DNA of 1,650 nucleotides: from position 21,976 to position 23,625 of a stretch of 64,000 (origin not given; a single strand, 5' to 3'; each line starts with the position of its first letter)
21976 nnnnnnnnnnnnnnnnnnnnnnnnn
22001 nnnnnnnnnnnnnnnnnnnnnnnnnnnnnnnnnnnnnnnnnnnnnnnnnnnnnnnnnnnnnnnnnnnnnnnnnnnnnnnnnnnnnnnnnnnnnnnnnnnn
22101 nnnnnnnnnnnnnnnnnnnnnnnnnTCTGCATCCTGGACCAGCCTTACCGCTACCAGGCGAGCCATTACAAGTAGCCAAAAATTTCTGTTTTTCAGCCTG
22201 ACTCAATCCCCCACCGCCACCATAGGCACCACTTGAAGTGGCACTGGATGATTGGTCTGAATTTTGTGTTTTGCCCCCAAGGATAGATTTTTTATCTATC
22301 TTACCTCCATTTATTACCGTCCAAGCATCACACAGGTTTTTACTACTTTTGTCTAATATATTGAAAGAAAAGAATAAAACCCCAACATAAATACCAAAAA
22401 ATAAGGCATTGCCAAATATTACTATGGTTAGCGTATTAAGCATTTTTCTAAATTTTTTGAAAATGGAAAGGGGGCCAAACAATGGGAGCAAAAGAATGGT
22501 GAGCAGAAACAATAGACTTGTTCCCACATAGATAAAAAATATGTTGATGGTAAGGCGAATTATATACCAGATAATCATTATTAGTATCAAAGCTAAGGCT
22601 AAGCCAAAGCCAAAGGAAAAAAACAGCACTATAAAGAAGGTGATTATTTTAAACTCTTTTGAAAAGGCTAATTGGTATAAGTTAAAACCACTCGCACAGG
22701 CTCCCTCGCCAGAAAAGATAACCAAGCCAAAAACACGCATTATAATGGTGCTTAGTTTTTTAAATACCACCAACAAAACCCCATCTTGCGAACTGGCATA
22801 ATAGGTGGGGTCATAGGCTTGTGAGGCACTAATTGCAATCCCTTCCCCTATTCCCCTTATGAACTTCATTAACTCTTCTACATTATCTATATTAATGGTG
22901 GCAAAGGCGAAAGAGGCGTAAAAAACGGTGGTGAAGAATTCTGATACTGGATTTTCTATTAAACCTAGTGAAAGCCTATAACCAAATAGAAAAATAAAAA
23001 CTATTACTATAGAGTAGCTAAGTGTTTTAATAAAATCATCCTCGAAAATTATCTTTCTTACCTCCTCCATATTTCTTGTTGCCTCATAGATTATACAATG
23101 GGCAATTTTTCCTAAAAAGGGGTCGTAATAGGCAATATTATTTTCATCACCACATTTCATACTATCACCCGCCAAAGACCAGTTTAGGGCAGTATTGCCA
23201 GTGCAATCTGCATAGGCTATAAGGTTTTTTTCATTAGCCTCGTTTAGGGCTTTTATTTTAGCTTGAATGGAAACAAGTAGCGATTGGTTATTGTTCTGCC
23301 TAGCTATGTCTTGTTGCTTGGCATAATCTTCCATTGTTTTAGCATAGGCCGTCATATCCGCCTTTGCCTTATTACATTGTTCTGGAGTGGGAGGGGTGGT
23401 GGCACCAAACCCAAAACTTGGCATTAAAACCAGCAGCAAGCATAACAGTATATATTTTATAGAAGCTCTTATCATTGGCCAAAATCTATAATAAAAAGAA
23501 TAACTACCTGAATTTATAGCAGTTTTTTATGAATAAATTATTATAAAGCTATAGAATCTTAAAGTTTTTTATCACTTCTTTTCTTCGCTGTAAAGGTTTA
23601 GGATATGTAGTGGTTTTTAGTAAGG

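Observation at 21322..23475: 717-aa polytopic membrane protein carrying an M23 peptidoglycan endopeptidase domain, bracketed by repeat elements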

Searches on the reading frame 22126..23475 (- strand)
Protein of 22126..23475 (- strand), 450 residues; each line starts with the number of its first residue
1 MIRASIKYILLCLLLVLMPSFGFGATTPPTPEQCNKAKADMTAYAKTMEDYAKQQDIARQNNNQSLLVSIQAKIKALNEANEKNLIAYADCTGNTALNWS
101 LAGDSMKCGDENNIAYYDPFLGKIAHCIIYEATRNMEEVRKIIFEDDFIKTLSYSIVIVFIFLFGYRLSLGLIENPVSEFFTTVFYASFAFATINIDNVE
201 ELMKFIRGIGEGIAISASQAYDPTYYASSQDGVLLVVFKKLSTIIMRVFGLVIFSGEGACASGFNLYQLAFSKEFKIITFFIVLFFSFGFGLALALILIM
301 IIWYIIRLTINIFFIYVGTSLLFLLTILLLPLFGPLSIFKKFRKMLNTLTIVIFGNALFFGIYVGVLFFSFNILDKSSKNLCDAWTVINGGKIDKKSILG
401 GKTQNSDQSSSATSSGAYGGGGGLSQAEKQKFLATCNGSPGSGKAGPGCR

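Call 17: search_protein_representatives(protein=window:22126-23475:-)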
Query: 450 residues. Proteins with E-value up to 0.001 (for the whole library): 2; up to 1e-10: 2; up to 1e-30: 2. The best 2 are listed.
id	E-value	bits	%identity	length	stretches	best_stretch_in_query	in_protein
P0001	8.2e-283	954.1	100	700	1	18-450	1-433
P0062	6.3e-72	259.3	42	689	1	7-449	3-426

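Call 19: find_encoding_contigs(protein=P0062, flank=10000, max_places=4)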
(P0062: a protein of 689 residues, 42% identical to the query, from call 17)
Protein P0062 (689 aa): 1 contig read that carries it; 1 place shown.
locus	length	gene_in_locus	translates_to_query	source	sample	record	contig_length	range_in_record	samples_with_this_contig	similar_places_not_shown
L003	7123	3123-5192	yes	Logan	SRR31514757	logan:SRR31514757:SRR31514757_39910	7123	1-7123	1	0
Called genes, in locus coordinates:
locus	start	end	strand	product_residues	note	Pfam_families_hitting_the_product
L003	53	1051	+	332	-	PF13672:PP2C_2 (faint)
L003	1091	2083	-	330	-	PF02779:Transket_pyr, PF02780:Transketolase_C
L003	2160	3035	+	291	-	PF04748:Polysacc_deac_2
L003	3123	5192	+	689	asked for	PF01551:Peptidase_M23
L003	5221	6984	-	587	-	PF02771:Acyl-CoA_dh_N, PF02770:Acyl-CoA_dh_M, PF00441:Acyl-CoA_dh_1, PF12806:Acyl-CoA_dh_C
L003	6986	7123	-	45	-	?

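Call 31: find_homologous_proteins(query=A2, max_evalue=10)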
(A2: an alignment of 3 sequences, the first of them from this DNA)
Query A2 (3 sequences) (400 aa, profile of the alignment): 3 proteins with E <= 10 among 8000 candidates.
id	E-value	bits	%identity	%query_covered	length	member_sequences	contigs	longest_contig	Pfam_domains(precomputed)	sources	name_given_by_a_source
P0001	4.4e-226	769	100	96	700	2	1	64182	PF01551.30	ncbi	ncbi:MAG: M23 family metallopeptidase [Alphaproteobacteria bacterium]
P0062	1.0e-181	623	38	96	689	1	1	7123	PF01551.30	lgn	-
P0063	1.1e-20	92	93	14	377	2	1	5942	PF01551.30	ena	-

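Call 32: find_related_loci(query=A2, collection=genome_contigs, flank=10000)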
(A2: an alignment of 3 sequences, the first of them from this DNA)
Query A2 (400 aa) in genome_contigs; peptide patterns used: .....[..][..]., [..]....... (x = any residue, [..] = any of these).
228 stretches matched a pattern, but none encodes a relative of the query by tblastn (E <= 1e-3).

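Call 38: search_solved_structures(query=A2, max_evalue=10)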
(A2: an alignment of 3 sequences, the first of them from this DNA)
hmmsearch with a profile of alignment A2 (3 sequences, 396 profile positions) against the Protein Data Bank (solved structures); distinct sequences matched with E-value up to 10: 0.

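Call 43: find_related_loci(query=A2, collection=metagenome_contigs, flank=10000)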
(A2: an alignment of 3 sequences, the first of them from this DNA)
Query A2 (400 aa) in metagenome_contigs; peptide patterns used: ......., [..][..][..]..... (x = any residue, [..] = any of these).
600 stretches matched a pattern, but none encodes a relative of the query by tblastn (E <= 1e-3).

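Call 44: search_protein_families(library=pfam, alignment_id=A2, max_evalue=10)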
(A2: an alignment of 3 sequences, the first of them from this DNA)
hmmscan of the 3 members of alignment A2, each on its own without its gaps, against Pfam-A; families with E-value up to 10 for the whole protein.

A. member 1, seq(400 aa): 0 families

B. families by the number of members that match (of 3 scanned): 1 family
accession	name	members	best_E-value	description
PF04610.19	TrbL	1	0.015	TrbL/VirB6 plasmid conjugal transfer protein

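Call 45: search_protein_families(library=ncbifam, alignment_id=A2, max_evalue=10)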
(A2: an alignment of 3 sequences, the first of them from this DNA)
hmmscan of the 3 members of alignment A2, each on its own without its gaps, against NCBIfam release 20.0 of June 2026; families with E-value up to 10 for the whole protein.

A. member 1, seq(400 aa): 0 families

B. families by the number of members that match (of 3 scanned): 0 families

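Call 46: search_protein_families(library=pfam, proteins=[P0062], max_evalue=10)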
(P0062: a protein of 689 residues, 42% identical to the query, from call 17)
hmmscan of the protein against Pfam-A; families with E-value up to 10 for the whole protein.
P0062 (689 aa): 2 families
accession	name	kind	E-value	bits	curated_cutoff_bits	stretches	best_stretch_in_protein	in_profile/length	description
PF01551.29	Peptidase_M23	-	6.4e-21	74.8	28.7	1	466-568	2-96/96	Peptidase family M23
PF04610.19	TrbL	-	0.015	15.5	25.9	1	136-354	2-181/215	TrbL/VirB6 plasmid conjugal transfer protein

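Call 77: predict_structure(alignment_id=A2)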
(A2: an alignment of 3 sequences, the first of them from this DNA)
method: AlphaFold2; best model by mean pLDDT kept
length: 400 residues; sequences in the alignment: 3
mean_pLDDT: 43.2   pTM: 0.24
mean pLDDT of the five models: 43.2, 40.7, 40.5, 39.5, 36.0
residues with pLDDT >= 90: 0; 70-90: 4; 50-70: 94; < 50: 302
segments of 3 or more residues with pLDDT < 50: 1-5, 7-27, 93-295, 330-400
pLDDT, mean of each block of 10 residues (from residue 1): 42 35 39 63 61 64 68 62 53 37 32 36 43 45 43 45 42 39 42 43 44 40 34 35 34 27 27 35 41 50 59 58 54 45 43 39 37 31 32 30
secondary structure, 60 per line:
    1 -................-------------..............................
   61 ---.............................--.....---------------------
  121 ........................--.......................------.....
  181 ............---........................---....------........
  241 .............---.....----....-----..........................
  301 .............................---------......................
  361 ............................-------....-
elements in order: H2-17 H31-60 H64-92 H95-99 H121-144 H147-169 H176-192 H196-219 H223-226 H233-253 H257-261 H266-269 H275-329 H339-388 H396-399

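Call 79: fold_search(model_id=the predicted structure, library=pdb)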
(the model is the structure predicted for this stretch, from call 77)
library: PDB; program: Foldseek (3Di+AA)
matches with E <= 10: 82; with E <= 0.001: 0
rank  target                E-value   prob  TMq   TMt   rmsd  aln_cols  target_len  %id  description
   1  8xma_B                9.5e-01  0.11  0.10  0.13  25.6       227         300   10  Cryo-EM structure of human ZnT1 WT, in the presence of zinc, determined in an outward-facing conformation (released 2024-10-30)
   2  8e0n_A                1.0e+00  0.21  0.13  0.27  21.6       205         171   10  Homotrimeric variant of tcTRP9, BGL18 (released 2023-04-12)
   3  8cih_B                2.4e+00  0.05  0.10  0.19  20.6       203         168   14  Structure of FL CINP (released 2024-02-21)
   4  1x04                  2.5e+00  0.06  0.11  0.18  24.5       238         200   13  Crystal structure of endophilin BAR domain (mutant) (released 2006-05-02)
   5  5tpt_A                3.1e+00  0.08  0.12  0.22  27.1       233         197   12  The Crystal Structure of Amyloid Precursor-Like Protein 2 (APLP2) E2 Domain (released 2018-06-06)
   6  9nkg_X                3.1e+00  0.06  0.10  0.11  21.9       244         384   12  Structure of substrate engaged MIDN-bound human 26S proteasome, EB-MIDN (Composite map) (released 2025-05-07)
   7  8e0n_C                3.3e+00  0.10  0.13  0.27  20.5       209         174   10  Homotrimeric variant of tcTRP9, BGL18 (released 2023-04-12)
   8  4bjm_B                3.5e+00  0.04  0.12  0.15  17.0       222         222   14  Crystal structure of the flax-rust effector avrM (released 2013-10-16)
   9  6rw6_A                3.7e+00  0.04  0.12  0.03  31.7       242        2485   14  Cryo-EM structure of Photorhabdus luminescens TcdA1 (released 2019-10-23)
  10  3pmr_B                3.9e+00  0.04  0.08  0.15  27.3       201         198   12  Crystal Structure of E2 domain of Human Amyloid Precursor-Like Protein 1 (released 2011-06-01)
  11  6ixf_A                4.1e+00  0.06  0.13  0.19  21.0       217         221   10  Crystal structure of SeMet apo SH3BP5 (P41) (released 2019-03-20)
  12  3b5w_A                4.1e+00  0.03  0.10  0.08  23.8       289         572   12  Crystal Structure of Eschericia coli MsbA (released 2007-12-04)
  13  9y6s_7L               4.1e+00  0.02  0.10  0.04  49.7       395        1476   11  96-nm repeat of the Leishmania tarentolae doublet microtubule (released 2025-12-17)
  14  7vp8                  4.3e+00  0.08  0.13  0.28  22.1       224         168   10  Crystal structure of ferritin from Ureaplasma urealyticum (released 2022-08-24)
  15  3umk                  4.5e+00  0.06  0.11  0.21  27.6       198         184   10  X-ray structure of the E2 domain of the human amyloid precursor protein (APP) in complex with copper (released 2012-01-25)
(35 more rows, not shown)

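Call 95: find_encoding_contigs(protein=P0063, flank=6000, max_places=3)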
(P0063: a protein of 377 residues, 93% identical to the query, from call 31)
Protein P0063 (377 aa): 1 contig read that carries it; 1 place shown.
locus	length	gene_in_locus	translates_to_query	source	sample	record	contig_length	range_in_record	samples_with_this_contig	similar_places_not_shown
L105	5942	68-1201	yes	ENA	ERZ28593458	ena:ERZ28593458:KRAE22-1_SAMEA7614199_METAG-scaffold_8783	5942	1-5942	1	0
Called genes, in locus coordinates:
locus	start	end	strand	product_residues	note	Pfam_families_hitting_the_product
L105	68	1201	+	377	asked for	PF01551:Peptidase_M23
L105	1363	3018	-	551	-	PF00118:Cpn60_TCP1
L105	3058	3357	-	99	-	PF00166:Cpn10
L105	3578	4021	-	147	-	PF04355:BamE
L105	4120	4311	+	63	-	PF01783:Ribosomal_L32p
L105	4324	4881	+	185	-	PF01765:RRF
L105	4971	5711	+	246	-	-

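Call 99: search_protein_families(library=padloc, proteins=[P0062, window:22276-23475:-], max_evalue=1)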
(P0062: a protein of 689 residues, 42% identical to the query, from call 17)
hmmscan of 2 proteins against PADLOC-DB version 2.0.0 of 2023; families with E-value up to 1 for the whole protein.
P0062 (689 aa): 0 families

window:22276-23475:- (400 aa): 0 families

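Call 100: search_protein_families(library=phrogs, proteins=[P0062, window:22276-23475:-], max_evalue=1)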
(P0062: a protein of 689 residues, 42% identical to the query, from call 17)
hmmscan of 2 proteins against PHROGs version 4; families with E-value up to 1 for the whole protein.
P0062 (689 aa): 24 families
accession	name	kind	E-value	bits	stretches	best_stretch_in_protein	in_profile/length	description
phrog_7767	-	other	1.1e-17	65.3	1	463-563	17-110/194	metallo-endopeptidase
phrog_6700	-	lysis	3.3e-17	61.8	1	458-571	2617-2723/2898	endolysin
phrog_14988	-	other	9.2e-15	56.1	1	463-562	29-130/272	peptidase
phrog_28672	-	other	1.8e-13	50.9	1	454-559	277-374/397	metallo-endopeptidase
phrog_880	-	lysis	2.9e-13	51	1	444-561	6-122/435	endolysin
phrog_37190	-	other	2.6e-12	47.7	1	461-569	133-235/244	peptidase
phrog_3084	-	lysis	1.6e-11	44.9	1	446-567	4-125/468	endolysin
phrog_16615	-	other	2.2e-11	44.2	1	464-562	416-508/529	peptidase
phrog_167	-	tail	3.8e-11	42.4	1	406-577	1184-1291/1555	tail length tape measure protein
phrog_3578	-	lysis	6.2e-11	43.3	1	514-562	293-340/405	endolysin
phrog_36429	-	unknown function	1.6e-09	37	1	460-561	122-223/1159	-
phrog_1067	-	head and packaging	1.9e-09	37.6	1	465-559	760-845/991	minor head protein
phrog_4070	-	tail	3.7e-09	36.3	1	464-561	622-712/989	tail length tape measure protein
phrog_8537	-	unknown function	2.5e-08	34.6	1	476-563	22-105/384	-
phrog_10030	-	tail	3.4e-08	32.2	1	464-560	1911-2007/2105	tail length tape measure protein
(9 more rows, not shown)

window:22276-23475:- (400 aa): 1 family
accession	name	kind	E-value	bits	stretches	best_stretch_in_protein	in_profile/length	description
phrog_19107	-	head and packaging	0.87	10.4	1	8-27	7-24/29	minor head protein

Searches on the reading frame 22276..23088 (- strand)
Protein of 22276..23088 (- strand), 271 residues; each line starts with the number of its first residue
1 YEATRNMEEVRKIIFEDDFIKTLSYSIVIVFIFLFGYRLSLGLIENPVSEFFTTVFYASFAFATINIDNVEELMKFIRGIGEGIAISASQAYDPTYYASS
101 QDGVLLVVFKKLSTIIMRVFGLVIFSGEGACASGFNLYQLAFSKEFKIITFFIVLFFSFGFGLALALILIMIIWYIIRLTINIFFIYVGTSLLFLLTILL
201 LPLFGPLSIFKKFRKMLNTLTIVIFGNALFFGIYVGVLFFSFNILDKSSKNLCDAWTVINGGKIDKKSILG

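Call 27: search_dna_similar(query=window:22276-23088:-, collection=plasmids, mode=protein, max_evalue=10, max_rows=15)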
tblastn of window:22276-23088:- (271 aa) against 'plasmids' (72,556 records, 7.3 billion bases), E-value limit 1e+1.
No match.
